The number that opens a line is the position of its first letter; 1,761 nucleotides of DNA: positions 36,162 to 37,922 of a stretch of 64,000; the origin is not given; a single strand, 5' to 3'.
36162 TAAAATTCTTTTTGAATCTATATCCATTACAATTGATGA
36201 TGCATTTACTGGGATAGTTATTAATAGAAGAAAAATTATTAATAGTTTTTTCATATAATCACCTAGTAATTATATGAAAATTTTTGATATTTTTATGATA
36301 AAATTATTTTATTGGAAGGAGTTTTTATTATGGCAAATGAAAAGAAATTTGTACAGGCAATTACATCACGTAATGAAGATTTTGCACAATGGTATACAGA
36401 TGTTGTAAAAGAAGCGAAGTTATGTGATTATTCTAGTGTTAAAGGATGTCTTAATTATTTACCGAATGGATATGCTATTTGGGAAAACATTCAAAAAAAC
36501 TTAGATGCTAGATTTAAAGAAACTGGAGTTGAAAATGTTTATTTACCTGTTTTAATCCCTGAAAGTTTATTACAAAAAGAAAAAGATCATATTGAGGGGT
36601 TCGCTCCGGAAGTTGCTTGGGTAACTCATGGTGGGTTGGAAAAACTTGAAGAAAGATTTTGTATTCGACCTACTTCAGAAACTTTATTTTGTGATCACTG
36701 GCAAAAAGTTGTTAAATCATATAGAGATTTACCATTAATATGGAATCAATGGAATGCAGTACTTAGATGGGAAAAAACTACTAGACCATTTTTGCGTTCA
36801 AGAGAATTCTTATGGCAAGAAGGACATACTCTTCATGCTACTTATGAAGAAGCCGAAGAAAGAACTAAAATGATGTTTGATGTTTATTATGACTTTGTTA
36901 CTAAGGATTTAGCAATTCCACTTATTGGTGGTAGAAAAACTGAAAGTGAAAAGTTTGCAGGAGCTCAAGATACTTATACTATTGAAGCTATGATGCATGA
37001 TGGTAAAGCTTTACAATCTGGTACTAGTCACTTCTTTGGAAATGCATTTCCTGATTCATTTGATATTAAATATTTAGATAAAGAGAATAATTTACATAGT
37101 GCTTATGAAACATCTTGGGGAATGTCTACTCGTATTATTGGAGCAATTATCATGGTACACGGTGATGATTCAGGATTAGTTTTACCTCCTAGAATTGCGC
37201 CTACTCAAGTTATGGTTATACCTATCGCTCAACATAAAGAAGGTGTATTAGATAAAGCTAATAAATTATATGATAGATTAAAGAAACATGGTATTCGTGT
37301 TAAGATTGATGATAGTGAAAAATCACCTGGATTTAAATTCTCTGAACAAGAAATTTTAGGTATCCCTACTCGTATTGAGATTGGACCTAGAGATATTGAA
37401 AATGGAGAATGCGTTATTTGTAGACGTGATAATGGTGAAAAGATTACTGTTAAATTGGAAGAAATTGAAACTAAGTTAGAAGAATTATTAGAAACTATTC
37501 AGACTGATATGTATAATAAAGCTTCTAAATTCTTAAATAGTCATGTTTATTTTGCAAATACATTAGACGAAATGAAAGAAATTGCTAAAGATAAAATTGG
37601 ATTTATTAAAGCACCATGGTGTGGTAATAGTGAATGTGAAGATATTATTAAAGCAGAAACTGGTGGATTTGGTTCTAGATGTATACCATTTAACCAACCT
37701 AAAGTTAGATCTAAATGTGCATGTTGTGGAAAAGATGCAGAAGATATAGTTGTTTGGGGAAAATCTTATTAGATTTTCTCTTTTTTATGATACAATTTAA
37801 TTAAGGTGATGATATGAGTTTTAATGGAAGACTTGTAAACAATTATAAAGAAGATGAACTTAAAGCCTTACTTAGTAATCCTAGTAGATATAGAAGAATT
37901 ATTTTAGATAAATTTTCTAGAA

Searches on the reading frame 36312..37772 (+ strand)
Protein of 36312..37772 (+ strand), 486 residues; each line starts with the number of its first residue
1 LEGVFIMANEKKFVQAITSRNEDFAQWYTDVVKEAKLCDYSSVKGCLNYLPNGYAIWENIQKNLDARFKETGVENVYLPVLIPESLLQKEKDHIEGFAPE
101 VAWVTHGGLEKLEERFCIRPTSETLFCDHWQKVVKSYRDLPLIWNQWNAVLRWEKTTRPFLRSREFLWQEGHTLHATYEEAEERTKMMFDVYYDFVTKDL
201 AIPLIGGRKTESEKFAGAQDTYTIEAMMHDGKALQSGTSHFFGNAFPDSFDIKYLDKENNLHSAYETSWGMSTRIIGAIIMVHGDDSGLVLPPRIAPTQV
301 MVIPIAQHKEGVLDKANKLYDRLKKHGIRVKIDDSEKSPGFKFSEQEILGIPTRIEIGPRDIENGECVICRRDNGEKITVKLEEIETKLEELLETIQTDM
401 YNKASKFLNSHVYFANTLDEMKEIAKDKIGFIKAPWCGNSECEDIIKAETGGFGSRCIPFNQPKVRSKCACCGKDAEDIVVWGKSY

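Call 27: search_protein_families(library=pfam, max_evalue=0.00001, proteins=[window:36312-37772:+])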
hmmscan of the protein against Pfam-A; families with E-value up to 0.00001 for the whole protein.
window:36312-37772:+ (486 aa): 3 families
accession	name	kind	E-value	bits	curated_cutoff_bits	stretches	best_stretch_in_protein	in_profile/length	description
PF03129.25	HGTP_anticodon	-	4.9e-26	91.2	21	1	299-391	1-93/94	Anticodon binding domain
PF09180.16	ProRS-C_1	-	3.2e-23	82.1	31.5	1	418-486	1-71/71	Prolyl-tRNA synthetase, C-terminal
PF00587.30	tRNA-synt_2b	-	2.5e-22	80.2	29.3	1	112-281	7-177/179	tRNA synthetase class II core domain (G, H, P, S and T)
